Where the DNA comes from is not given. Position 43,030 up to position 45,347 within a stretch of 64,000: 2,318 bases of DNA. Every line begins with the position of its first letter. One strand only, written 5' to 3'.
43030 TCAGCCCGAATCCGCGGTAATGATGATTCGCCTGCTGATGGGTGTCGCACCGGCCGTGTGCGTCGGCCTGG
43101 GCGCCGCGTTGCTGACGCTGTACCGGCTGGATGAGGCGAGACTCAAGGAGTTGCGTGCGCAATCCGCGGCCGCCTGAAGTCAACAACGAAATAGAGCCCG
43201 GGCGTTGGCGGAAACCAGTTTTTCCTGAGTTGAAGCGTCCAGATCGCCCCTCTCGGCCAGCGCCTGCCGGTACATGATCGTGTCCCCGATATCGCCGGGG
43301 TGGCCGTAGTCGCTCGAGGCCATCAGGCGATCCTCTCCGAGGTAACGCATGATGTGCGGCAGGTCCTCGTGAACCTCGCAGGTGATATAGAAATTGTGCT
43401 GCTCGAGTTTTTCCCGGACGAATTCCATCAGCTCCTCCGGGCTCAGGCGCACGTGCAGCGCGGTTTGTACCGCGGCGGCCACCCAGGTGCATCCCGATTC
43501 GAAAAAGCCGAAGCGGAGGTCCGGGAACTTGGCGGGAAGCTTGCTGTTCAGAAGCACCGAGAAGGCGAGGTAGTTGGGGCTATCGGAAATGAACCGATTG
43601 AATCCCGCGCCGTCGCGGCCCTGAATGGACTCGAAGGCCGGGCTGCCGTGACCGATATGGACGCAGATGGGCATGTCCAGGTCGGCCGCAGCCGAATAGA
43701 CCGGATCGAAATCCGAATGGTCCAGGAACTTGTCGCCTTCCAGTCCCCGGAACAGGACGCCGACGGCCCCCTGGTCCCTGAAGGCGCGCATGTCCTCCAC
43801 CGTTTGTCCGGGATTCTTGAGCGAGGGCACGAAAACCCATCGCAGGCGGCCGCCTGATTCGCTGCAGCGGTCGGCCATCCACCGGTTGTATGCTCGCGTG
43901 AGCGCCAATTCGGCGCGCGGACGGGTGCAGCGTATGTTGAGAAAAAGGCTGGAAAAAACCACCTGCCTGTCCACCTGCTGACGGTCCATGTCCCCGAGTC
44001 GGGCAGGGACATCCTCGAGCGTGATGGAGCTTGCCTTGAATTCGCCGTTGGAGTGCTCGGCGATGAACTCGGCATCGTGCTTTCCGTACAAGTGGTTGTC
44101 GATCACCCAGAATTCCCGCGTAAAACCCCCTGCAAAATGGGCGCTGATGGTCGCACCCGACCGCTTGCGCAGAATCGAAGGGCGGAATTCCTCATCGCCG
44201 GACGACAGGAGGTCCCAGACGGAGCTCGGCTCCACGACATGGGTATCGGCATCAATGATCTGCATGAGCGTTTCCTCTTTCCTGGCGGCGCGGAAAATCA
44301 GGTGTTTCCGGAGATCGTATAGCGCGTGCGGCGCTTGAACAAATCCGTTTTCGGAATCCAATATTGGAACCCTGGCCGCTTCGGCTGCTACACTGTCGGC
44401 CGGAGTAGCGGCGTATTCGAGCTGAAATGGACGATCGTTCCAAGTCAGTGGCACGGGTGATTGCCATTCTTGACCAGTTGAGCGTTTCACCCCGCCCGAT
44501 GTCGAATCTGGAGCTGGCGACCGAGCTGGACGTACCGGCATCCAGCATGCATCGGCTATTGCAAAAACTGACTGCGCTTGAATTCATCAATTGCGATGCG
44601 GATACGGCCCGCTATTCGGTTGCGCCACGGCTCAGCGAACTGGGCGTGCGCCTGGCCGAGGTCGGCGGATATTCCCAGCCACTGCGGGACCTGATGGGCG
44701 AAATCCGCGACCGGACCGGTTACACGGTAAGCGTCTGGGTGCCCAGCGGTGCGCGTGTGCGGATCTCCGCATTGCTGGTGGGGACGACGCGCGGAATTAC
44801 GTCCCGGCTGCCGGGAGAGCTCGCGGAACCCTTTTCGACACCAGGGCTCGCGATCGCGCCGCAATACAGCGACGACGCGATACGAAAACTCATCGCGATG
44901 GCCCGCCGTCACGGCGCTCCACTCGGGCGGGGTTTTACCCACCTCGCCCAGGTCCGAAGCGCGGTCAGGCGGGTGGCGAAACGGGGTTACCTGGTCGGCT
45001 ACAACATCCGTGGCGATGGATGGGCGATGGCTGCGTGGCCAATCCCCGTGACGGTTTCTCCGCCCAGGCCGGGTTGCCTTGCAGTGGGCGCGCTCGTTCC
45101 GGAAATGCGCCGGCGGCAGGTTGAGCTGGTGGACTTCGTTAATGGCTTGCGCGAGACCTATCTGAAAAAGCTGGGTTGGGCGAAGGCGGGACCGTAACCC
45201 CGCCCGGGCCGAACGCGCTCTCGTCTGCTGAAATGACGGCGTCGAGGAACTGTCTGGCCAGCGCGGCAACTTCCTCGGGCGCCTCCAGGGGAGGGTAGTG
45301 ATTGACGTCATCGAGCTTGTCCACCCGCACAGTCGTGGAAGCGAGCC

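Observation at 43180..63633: ~20-kb TonB-dependent catabolic island without glycoside hydrolases: secreted alpha/beta hydrolases, Amidohydro_2, a beta-propeller-cytochrome c and a dioxygenase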

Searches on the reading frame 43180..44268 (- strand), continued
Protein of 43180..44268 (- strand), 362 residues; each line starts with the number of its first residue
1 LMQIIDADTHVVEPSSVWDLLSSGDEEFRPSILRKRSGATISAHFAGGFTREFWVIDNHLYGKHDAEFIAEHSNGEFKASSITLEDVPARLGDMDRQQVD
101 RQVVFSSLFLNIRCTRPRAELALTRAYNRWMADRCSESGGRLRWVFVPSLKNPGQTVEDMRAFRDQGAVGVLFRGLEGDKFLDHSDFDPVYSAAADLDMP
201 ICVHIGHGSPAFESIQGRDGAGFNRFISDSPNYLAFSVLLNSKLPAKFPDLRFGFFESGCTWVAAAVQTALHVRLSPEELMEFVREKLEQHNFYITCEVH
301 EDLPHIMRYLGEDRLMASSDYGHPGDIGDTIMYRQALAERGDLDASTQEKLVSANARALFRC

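Call 87: find_homologous_proteins(query=window:43180-44265:-, max_evalue=1e-10)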
Query window:43180-44265:- (361 aa): 346 proteins with E <= 1e-10 among 5269 candidates; the best 120 are listed.
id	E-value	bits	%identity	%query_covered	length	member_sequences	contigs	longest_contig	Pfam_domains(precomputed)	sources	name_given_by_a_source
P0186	5.5e-245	830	100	100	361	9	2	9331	PF04909.21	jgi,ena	-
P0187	3.8e-224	762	91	100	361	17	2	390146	PF04909.21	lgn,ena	-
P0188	1.5e-218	743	88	100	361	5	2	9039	PF04909.21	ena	-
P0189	1.3e-215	734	88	100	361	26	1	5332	PF04909.21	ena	-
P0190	1.5e-210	717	86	100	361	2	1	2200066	PF04909.21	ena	-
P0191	2.0e-203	693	83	100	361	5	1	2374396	PF04909.21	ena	-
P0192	3.8e-201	686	82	99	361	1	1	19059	PF04909.21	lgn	-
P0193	3.4e-183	627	74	99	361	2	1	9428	PF04909.21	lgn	-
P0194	1.0e-180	619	72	100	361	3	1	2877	PF04909.21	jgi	jgi:predicted TIM-barrel fold metal-dependent hydrolase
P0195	1.4e-179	615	72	100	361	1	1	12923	PF04909.21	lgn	-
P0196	1.5e-179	615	72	99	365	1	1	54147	PF04909.21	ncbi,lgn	ncbi:MAG: amidohydrolase family protein [Lysobacterales bacterium]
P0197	3.6e-179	614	70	100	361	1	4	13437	PF04909.21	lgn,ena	-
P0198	2.5e-178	611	72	99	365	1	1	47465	PF04909.21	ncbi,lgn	-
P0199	4.5e-178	610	71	100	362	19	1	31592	PF04909.21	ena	-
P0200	1.6e-177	608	72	96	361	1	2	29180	PF04909.21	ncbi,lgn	-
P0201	1.2e-175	602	71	100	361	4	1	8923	PF04909.21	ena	-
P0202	2.6e-175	601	72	100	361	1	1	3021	PF04909.21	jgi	jgi:uncharacterized protein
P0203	2.8e-175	601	70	100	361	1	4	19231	PF04909.21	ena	-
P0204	1.4e-174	599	71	100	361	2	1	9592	PF04909.21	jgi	jgi:uncharacterized protein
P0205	1.6e-174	598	70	99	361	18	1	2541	PF04909.21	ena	-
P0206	2.8e-174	598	71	100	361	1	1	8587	PF04909.21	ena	-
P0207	8.1e-174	596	69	99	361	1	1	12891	PF04909.21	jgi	jgi:predicted TIM-barrel fold metal-dependent hydrolase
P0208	2.2e-173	595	70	100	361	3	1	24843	PF04909.21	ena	-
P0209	1.2e-171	589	69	100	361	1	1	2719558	PF04909.21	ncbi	ncbi:MAG: amidohydrolase family protein [Steroidobacteraceae bacterium]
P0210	8.8e-171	586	69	100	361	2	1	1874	PF04909.21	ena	-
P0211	1.9e-170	585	70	99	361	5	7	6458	PF04909.21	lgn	-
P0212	2.1e-170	585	69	100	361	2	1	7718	PF04909.21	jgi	jgi:predicted TIM-barrel fold metal-dependent hydrolase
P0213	1.5e-169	582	69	99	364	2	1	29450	PF04909.21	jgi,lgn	jgi:predicted TIM-barrel fold metal-dependent hydrolase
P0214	3.8e-169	581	70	99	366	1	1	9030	PF04909.21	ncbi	-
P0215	3.1e-168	578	68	100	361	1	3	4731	PF04909.21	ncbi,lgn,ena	-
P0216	2.4e-166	572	66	100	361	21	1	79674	PF04909.21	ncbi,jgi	jgi:hypothetical protein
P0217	3.9e-166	571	65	99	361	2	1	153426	PF04909.21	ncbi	ncbi:MAG: amidohydrolase family protein [Steroidobacteraceae bacterium]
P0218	8.3e-166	570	69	99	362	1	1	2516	PF04909.21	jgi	jgi:uncharacterized protein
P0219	3.6e-165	568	68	100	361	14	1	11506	PF04909.21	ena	-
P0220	5.3e-165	567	67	100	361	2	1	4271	PF04909.21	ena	-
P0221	7.4e-165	567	66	100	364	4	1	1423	PF04909.21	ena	-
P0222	2.6e-164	565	66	100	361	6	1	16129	PF04909.21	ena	-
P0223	2.7e-164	565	68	100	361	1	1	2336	PF04909.21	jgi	jgi:uncharacterized protein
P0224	3.1e-163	561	65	100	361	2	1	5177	PF04909.21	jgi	jgi:predicted TIM-barrel fold metal-dependent hydrolase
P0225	2.4e-161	555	66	99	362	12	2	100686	PF04909.21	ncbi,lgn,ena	-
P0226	6.6e-160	550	67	98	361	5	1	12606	PF04909.21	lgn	-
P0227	8.9e-160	550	64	99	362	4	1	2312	PF04909.21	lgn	-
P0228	1.1e-159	550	66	99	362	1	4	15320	PF04909.21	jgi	jgi:predicted TIM-barrel fold metal-dependent hydrolase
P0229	1.4e-159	549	64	99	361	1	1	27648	PF04909.21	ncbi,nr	ncbi:MAG: amidohydrolase family protein [Rhodobacteraceae bacterium]|nr:amidohydrolase family protei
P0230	8.6e-159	547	67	98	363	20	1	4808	PF04909.21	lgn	-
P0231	1.6e-158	546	66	98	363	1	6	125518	PF04909.21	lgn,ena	-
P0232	1.0e-157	543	63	100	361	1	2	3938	PF04909.21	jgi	jgi:predicted TIM-barrel fold metal-dependent hydrolase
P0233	1.0e-157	543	66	98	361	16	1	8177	PF04909.21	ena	-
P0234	6.0e-157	541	65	99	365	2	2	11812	PF04909.21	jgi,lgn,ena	-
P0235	6.0e-156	537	64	99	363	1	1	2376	PF04909.21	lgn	-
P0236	7.4e-156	537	65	99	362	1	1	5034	PF04909.21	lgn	-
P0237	9.3e-155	533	64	100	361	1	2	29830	PF04909.21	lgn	-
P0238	2.4e-154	532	75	84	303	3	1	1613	PF04909.21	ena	-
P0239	1.2e-152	526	62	99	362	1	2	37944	PF04909.21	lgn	-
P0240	4.7e-151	521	63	99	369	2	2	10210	PF04909.21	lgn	-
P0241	5.0e-149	515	59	100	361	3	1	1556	PF04909.21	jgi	-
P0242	9.7e-146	504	62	99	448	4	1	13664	PF04909.21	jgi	jgi:predicted TIM-barrel fold metal-dependent hydrolase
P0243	4.6e-140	485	70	84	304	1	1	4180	PF04909.21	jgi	jgi:predicted TIM-barrel fold metal-dependent hydrolase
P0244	1.5e-135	470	56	99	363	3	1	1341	PF04909.21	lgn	-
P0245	6.3e-131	455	60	89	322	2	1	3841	PF04909.21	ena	-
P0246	1.0e-124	435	55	100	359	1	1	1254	PF04909.21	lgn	-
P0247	1.2e-123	431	73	70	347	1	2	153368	PF04909.21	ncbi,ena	-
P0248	6.3e-123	429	72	72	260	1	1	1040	PF04909.21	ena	-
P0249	3.4e-119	416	73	69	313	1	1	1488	PF04909.21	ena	-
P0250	4.1e-111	390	60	77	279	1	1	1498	PF04909.21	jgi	-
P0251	2.6e-98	348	61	74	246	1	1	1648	PF04909.21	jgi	jgi:predicted TIM-barrel fold metal-dependent hydrolase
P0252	2.5e-96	341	45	99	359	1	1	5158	PF04909.21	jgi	jgi:uncharacterized protein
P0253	8.0e-96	340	45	99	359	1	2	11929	PF04909.21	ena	-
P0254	1.5e-95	339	44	99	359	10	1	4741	PF04909.21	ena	-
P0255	1.1e-94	336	45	99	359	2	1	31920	PF04909.21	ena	-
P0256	1.2e-94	336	44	99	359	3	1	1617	PF04909.21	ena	-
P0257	1.9e-94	335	45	99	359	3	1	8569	PF04909.21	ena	-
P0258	2.4e-94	335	45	99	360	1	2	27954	PF04909.21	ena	-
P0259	1.1e-93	332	43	99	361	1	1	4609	PF04909.21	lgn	-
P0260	3.7e-93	331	45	99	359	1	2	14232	PF04909.21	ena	-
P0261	4.0e-93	331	44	99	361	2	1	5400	PF04909.21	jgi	jgi:predicted TIM-barrel fold metal-dependent hydrolase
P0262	4.2e-93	331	43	99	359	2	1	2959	PF04909.21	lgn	-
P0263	4.7e-93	330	44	99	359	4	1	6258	PF04909.21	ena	-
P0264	4.8e-93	330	44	99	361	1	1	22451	PF04909.21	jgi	jgi:predicted TIM-barrel fold metal-dependent hydrolase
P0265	9.3e-93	329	44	99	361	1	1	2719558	PF04909.21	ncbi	ncbi:MAG: amidohydrolase family protein [Steroidobacteraceae bacterium]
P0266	1.2e-92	329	44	99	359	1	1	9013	PF04909.21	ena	-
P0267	2.4e-92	328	43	99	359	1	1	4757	PF04909.21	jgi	jgi:predicted TIM-barrel fold metal-dependent hydrolase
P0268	6.4e-92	327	43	99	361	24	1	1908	PF04909.21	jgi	jgi:predicted TIM-barrel fold metal-dependent hydrolase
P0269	7.3e-92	327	44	99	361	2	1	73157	PF04909.21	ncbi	ncbi:MAG: amidohydrolase family protein [Steroidobacteraceae bacterium]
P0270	8.2e-92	326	43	99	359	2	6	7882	PF04909.21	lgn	-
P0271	3.1e-91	324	43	99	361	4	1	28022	PF04909.21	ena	-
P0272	2.2e-90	322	43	99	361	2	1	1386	PF04909.21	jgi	jgi:predicted TIM-barrel fold metal-dependent hydrolase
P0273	2.6e-90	321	42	99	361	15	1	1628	PF04909.21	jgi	jgi:uncharacterized protein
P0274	1.1e-89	319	42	99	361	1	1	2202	PF04909.21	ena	-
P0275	1.3e-89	319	43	99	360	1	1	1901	PF04909.21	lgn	-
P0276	1.7e-89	319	42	99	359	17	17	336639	PF04909.21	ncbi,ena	ncbi:MAG: amidohydrolase family protein [Steroidobacteraceae bacterium]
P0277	1.9e-89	319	42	99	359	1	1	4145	PF04909.21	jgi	jgi:predicted TIM-barrel fold metal-dependent hydrolase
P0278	2.3e-89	318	42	99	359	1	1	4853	PF04909.21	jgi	jgi:predicted TIM-barrel fold metal-dependent hydrolase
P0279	3.4e-89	318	42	99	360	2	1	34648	PF04909.21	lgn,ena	-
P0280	8.0e-89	317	43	99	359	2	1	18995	PF04909.21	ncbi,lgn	-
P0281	1.2e-88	316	34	89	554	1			PF04909.21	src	-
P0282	1.6e-88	316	42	99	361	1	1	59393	PF04909.21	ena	-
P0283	1.8e-88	315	42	99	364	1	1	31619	PF04909.21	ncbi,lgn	-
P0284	2.0e-88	315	42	99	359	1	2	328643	PF04909.21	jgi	jgi:predicted TIM-barrel fold metal-dependent hydrolase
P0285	2.3e-88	315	44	99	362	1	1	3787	PF04909.21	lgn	-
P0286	5.8e-88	314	42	99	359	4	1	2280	PF04909.21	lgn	-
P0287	6.8e-88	313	42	99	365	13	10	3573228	PF04909.21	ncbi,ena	-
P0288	1.8e-87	312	42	99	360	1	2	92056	PF04909.21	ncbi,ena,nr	ncbi:MAG: amidohydrolase family protein [Gammaproteobacteria bacterium]|nr:amidohydrolase family pro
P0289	1.0e-86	310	43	99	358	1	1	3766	PF04909.21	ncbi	-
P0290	2.4e-86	308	42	99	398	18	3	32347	PF04909.21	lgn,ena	-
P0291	2.4e-86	308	42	99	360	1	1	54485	PF04909.21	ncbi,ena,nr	ncbi:MAG: amidohydrolase family protein [Gammaproteobacteria bacterium]|nr:amidohydrolase family pro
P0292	3.8e-86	308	42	99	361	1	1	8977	PF04909.21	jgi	jgi:uncharacterized protein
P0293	4.8e-86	307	41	99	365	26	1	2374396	PF04909.21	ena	-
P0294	6.4e-86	307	42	99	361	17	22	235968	PF04909.21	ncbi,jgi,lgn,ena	ncbi:MAG: amidohydrolase family protein [Steroidobacteraceae bacterium]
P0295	1.0e-85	306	40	99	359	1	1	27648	PF04909.21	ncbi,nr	ncbi:MAG: amidohydrolase [Rhodobacteraceae bacterium]|nr:amidohydrolase [Paracoccaceae bacterium]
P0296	2.1e-85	305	41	99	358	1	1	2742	PF04909.21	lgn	-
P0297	2.6e-85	305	41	99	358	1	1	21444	PF04909.21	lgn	-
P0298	9.6e-85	303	41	99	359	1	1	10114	PF04909.21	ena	-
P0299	1.1e-84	303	42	99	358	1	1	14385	PF04909.21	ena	-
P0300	1.1e-84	303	41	99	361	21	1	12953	PF04909.21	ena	-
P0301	2.2e-84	302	41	99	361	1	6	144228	PF04909.21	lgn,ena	-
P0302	2.9e-84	301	41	99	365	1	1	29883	PF04909.21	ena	-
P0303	6.9e-84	300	41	99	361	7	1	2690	PF04909.21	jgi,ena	jgi:predicted TIM-barrel fold metal-dependent hydrolase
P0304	7.5e-84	300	41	99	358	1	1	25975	PF04909.21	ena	-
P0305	2.9e-83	298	40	99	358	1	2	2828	PF04909.21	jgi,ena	jgi:predicted TIM-barrel fold metal-dependent hydrolase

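Call 88: find_encoding_contigs(protein=P0229, flank=10000, max_places=1)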
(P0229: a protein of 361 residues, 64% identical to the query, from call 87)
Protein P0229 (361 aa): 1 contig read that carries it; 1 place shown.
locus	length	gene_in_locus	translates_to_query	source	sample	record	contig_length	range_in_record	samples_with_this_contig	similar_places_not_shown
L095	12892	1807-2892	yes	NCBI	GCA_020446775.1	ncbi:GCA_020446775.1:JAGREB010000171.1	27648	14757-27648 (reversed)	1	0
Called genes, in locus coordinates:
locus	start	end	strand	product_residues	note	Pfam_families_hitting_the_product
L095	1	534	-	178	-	PF25213:HVO_A0261_N (weak), PF12802:MarR_2 (weak), PF01047:MarR (weak), PF01978:TrmB (weak), PF09339:HTH_IclR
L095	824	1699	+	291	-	PF00561:Abhydrolase_1, PF12146:Hydrolase_4, PF12697:Abhydrolase_6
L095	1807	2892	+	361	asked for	PF04909:Amidohydro_2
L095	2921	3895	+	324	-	PF12146:Hydrolase_4, PF00561:Abhydrolase_1, PF12697:Abhydrolase_6, PF03096:Ndr (faint)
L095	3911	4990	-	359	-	PF04909:Amidohydro_2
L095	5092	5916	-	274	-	PF09339:HTH_IclR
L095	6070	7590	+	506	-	PF00496:SBP_bac_5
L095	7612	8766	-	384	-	PF01494:FAD_binding_3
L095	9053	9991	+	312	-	PF00561:Abhydrolase_1 (weak), PF12697:Abhydrolase_6 (weak)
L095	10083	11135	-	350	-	PF04909:Amidohydro_2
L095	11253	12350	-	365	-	PF00903:Glyoxalase (faint)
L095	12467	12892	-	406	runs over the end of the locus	PF05175:MTS (faint), PF01209:Ubie_methyltran, PF02353:CMAS (weak), PF13489:Methyltransf_23, PF13847:Methyltransf_31, PF08241:Methyltransf_11, PF08242:Methyltransf_12, PF13649:Methyltransf_25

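Call 89: find_encoding_contigs(protein=P0196, flank=10000, max_places=1)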
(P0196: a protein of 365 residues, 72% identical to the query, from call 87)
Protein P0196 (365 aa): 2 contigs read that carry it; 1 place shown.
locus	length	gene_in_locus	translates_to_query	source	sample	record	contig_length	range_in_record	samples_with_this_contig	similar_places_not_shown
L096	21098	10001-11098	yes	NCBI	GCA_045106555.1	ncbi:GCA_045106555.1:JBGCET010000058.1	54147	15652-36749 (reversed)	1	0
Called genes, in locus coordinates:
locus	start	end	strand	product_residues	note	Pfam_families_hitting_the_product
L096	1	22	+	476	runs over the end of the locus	PF00890:FAD_binding_2, PF01266:DAO, PF03486:HI0933_like, PF07992:Pyr_redox_2, PF12831:FAD_oxidored (weak), PF13450:NAD_binding_8 (weak)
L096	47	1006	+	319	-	PF00561:Abhydrolase_1, PF12146:Hydrolase_4, PF12697:Abhydrolase_6, PF03096:Ndr (weak), PF10503:Esterase_PHB (faint)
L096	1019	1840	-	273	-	PF08894:DUF1838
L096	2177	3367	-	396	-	PF01266:DAO (faint), PF01494:FAD_binding_3, PF13450:NAD_binding_8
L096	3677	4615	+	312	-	PF07224:Chlorophyllase, PF12697:Abhydrolase_6 (weak)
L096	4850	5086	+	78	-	-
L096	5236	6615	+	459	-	PF07690:MFS_1, PF13347:MFS_2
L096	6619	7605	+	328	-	PF00561:Abhydrolase_1, PF12146:Hydrolase_4, PF12697:Abhydrolase_6, PF03096:Ndr (weak)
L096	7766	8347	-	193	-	PF01292:Ni_hydr_CYTB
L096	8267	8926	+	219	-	-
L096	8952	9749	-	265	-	PF09339:HTH_IclR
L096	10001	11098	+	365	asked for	PF04909:Amidohydro_2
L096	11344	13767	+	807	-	PF07715:Plug, PF00593:TonB_dep_Rec_b-barrel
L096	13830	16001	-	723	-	PF00144:Beta-lactamase, PF11288:DUF3089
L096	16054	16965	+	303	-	PF08894:DUF1838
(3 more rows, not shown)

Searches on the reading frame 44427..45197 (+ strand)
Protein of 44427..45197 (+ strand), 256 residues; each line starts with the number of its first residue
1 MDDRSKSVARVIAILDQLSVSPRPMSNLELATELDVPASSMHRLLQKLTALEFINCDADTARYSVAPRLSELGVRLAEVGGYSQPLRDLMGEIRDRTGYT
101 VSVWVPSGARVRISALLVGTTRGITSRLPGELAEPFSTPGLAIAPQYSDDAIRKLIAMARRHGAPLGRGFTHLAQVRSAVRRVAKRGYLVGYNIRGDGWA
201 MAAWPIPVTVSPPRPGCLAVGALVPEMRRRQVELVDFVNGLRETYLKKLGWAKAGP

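Call 4: search_protein_families(library=pfam, proteins=[window:44427-45197:+], max_evalue=0.01)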
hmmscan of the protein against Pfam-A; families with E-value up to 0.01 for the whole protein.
window:44427-45197:+ (256 aa): 6 families
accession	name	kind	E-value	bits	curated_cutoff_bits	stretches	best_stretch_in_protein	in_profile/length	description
PF09339.16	HTH_IclR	-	1.3e-10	41.4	22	1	7-54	1-48/52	IclR helix-turn-helix domain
PF08100.18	Dimerisation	-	6.7e-05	23.1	25.6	1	13-67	29-85/93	O-methyltransferase dimerisation domain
PF12840.13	HTH_20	-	0.0001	22.6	27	1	13-55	8-49/51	Helix-turn-helix domain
PF13412.12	HTH_24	-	0.0012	18.8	21.9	1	12-54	6-47/48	Winged helix-turn-helix DNA-binding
PF25213.1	HVO_A0261_N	-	0.002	18.4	35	1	9-63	11-61/86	HVO_A0261 N-terminal domain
PF12802.13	MarR_2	-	0.0035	17.9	27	0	13-54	9-50/61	MarR family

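Call 6: search_protein_families(library=ncbifam, proteins=[window:44427-45197:+], max_evalue=0.001)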
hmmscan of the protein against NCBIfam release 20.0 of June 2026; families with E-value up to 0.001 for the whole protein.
window:44427-45197:+ (256 aa): 3 families
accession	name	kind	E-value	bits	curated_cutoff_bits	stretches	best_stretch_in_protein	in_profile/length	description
NF045644.1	TransRegBhcR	equivalog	1.3e-10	41.1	350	1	4-199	21-215/267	HTH-type transcriptional regulator BhcR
NF011671.1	PRK15090.1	equivalog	2.6e-07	30.2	275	1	5-76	10-80/256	DNA-binding transcriptional regulator KdgR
TIGR02431.1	pcaR_pcaU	subfamily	3.4e-05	23.3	284.75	1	4-112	4-110/248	beta-ketoadipate pathway transcriptional regulators, PcaR/PcaU/PobR family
